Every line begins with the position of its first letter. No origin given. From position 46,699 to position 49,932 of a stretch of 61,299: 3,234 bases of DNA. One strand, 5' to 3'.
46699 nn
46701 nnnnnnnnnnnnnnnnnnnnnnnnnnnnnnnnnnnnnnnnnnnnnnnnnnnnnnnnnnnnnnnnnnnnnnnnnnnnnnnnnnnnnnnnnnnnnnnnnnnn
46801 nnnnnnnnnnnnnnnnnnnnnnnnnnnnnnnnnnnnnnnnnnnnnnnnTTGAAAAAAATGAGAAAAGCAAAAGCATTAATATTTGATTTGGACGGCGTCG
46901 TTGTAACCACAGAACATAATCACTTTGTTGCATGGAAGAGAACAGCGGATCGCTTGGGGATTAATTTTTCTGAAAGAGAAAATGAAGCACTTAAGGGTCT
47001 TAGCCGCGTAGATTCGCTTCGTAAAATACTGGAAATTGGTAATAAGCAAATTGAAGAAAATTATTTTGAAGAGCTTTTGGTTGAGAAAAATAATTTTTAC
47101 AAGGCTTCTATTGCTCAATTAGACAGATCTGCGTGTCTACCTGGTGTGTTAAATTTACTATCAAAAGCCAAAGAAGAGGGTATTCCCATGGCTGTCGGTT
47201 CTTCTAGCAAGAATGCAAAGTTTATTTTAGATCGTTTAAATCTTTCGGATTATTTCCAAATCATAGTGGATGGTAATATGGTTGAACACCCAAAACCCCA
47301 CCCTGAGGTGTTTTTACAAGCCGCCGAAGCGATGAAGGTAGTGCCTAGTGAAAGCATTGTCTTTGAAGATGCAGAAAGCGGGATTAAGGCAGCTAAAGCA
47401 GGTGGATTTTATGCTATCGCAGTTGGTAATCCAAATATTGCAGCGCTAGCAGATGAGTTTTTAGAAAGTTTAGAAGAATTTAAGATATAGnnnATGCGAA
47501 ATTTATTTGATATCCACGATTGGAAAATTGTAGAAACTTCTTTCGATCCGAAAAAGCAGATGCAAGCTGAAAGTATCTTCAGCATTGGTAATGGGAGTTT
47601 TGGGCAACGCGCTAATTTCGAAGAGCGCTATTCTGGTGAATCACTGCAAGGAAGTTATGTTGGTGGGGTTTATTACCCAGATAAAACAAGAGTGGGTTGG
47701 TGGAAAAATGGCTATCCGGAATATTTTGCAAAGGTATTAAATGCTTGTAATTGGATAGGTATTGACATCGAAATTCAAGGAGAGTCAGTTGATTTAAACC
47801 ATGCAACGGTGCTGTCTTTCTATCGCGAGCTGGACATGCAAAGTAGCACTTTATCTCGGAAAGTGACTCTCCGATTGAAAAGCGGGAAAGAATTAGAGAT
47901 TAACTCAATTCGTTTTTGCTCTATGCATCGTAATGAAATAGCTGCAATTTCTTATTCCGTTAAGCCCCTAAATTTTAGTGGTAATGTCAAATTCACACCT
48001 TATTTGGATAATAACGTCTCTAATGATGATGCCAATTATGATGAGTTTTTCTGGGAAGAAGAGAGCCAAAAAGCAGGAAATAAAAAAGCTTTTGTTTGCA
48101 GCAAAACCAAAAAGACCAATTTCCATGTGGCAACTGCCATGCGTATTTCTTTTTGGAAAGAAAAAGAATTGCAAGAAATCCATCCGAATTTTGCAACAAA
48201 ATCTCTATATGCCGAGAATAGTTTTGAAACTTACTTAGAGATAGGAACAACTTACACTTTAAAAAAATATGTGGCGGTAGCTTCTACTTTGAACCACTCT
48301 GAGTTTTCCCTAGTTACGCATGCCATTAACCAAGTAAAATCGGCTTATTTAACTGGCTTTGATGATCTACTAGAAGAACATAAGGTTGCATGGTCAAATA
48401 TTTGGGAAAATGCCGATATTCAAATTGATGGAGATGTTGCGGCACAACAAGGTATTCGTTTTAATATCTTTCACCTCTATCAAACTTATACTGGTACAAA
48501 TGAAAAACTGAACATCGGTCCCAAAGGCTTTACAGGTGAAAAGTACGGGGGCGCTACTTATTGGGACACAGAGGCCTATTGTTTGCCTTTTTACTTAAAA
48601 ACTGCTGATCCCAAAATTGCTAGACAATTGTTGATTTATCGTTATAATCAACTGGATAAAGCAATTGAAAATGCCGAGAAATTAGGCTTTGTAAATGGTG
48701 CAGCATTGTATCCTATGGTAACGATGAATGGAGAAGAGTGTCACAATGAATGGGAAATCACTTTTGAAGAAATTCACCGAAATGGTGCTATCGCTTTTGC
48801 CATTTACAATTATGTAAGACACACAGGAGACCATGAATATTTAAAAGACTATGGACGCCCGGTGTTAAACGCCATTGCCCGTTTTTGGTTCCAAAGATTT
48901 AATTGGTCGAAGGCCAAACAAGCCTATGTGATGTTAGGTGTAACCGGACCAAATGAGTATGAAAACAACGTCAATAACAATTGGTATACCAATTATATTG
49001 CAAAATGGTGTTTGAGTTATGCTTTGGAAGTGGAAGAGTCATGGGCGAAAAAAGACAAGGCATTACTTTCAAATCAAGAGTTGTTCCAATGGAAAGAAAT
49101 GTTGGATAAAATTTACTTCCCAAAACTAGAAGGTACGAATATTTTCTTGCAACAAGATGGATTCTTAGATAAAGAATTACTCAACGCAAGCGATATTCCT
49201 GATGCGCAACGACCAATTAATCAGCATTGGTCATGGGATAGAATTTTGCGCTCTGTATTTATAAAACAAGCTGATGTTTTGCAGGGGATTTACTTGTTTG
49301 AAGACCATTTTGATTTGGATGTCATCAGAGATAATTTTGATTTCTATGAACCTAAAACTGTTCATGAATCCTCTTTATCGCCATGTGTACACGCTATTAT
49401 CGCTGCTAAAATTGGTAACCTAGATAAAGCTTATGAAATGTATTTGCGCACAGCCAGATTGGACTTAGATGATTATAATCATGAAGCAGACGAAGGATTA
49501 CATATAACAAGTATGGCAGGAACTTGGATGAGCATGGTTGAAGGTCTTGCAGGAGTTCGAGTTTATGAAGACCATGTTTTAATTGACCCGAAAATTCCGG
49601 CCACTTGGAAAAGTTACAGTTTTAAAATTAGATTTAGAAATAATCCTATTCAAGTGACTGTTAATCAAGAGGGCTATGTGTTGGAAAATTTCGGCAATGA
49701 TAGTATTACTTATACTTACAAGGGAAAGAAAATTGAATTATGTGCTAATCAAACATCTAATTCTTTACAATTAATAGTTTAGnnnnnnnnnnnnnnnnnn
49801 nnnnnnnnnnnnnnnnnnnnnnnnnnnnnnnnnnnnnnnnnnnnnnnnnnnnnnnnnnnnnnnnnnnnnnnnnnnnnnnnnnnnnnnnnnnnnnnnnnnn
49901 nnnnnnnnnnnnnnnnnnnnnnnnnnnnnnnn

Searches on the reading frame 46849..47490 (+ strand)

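Call 7: search_protein_families(library=pfam, proteins=[window:46849-47490:+], max_evalue=0.00001)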
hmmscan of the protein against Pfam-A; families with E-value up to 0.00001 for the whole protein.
window:46849-47490:+ (213 aa): 2 families
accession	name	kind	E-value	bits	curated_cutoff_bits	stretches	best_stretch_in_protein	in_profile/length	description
PF13419.12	HAD_2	-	6.5e-28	98.5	23.8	1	10-192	1-178/178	Haloacid dehalogenase-like hydrolase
PF00702.32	Hydrolase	-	2.3e-27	97.1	26.4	1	8-186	2-191/191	haloacid dehalogenase-like hydrolase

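Call 42: search_protein_families(library=ncbifam, proteins=[window:46849-47490:+], max_evalue=1e-10)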
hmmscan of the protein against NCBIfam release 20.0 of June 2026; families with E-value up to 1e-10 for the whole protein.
window:46849-47490:+ (213 aa): 17 families
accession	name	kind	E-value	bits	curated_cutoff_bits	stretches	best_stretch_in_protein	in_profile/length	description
TIGR01990.1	bPGM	equivalog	7.7e-68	228.1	189.4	1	8-193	2-187/187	beta-phosphoglucomutase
TIGR02009.1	PGMB-YQAB-SF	subfamily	2.8e-60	203.7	153.35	1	8-192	2-186/186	beta-phosphoglucomutase family hydrolase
NF008000.0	PRK10725.1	equivalog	5.9e-30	104.8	215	1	7-192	5-185/188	fructose-1-phosphate/6-phosphogluconate phosphatase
NF053653.1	InDiPhoBT2121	equivalog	1.3e-25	90.3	245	1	8-194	2-188/216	inorganic diphosphatase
NF008087.0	PRK10826.1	equivalog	8.7e-24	84.4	191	1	1-210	1-214/222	hexitol phosphatase HxpB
NF046057.1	bifunc_MtlD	equivalog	1.3e-22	80.1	800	1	6-192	6-191/683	bifunctional mannitol-1-phosphate dehydrogenase/phosphatase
NF008610.0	PRK11587.1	equivalog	6.2e-20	71.5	282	1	6-210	2-202/219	sugar phosphatase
TIGR01509.1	HAD-SF-IA-v3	subfamily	3.9e-19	69.3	29.4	1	93-192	63-154/154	HAD-IA family hydrolase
NF009695.0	PRK13222.1-2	equivalog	9.1e-18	64.6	225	1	3-192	2-193/226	phosphoglycolate phosphatase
TIGR01449.2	PGP_bact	equivalog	2.1e-16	60.1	180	1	11-190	2-182/213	phosphoglycolate phosphatase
TIGR01454.1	AHBA_synth_RP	hypoth_equivalog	7.8e-15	55.1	246.65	1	81-192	61-174/205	AHBA synthesis associated protein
NF009694.0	PRK13222.1-1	equivalog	1.6e-14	53.8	415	1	86-190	103-208/252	phosphoglycolate phosphatase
NF009804.0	PRK13288.1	equivalog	1.3e-13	50.9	218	1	7-192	3-181/215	pyrophosphatase PpaX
TIGR02253.1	CTE7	subfamily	2.6e-13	50.3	169.75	1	8-194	3-196/221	TIGR02253 family HAD-type hydrolase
NF009697.0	PRK13222.1-4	equivalog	2.5e-12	46.6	327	1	1-191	1-192/232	phosphoglycolate phosphatase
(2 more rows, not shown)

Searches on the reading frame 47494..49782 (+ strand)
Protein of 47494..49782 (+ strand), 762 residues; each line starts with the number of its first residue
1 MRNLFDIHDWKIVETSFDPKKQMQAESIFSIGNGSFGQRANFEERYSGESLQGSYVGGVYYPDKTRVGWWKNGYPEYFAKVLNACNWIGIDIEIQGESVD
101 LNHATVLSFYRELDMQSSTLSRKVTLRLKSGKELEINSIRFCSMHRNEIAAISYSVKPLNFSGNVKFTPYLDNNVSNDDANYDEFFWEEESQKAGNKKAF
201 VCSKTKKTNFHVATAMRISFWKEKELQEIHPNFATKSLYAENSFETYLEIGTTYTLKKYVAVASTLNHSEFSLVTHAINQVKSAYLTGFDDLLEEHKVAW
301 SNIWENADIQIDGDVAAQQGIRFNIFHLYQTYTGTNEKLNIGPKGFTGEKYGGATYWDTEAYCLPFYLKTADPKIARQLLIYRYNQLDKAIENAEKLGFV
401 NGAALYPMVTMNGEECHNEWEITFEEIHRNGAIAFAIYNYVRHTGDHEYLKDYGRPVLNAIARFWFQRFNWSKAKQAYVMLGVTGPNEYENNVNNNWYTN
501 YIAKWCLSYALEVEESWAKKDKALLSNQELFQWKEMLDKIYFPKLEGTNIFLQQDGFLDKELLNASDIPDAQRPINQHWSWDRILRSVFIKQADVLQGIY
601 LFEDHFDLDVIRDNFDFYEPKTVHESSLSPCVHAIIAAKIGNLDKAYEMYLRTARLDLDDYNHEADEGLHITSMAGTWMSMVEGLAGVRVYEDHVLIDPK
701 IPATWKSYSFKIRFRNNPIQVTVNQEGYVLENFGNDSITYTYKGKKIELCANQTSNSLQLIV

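Call 7: search_protein_families(library=pfam, proteins=[window:47494-49782:+], max_evalue=0.00001)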
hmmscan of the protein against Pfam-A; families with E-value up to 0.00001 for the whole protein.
window:47494-49782:+ (762 aa): 3 families
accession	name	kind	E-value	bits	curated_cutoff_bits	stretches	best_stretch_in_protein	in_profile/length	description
PF03632.21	Glyco_hydro_65m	-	1.4e-135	452.5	27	1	322-679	1-371/371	Glycosyl hydrolase family 65 central catalytic domain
PF03636.21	Glyco_hydro_65N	-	3.3e-70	236.9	26.6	1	14-265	2-232/233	Glycosyl hydrolase family 65, N-terminal domain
PF03633.20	Glyco_hydro_65C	-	7e-12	45.4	22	1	689-749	2-62/62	Glycosyl hydrolase family 65, C-terminal domain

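Call 42: search_protein_families(library=ncbifam, proteins=[window:47494-49782:+], max_evalue=1e-10)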
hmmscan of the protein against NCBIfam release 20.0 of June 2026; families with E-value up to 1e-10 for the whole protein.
window:47494-49782:+ (762 aa): 2 families
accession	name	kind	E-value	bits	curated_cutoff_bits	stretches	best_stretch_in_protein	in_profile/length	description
NF010380.0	PRK13807.1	domain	0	1109.4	838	1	1-754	1-753/756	family 65 glycosyl hydrolase domain-containing protein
NF053734.1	KJHdlse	equivalog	8.7e-61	206.1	800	1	79-544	67-509/668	kojibiose hydrolase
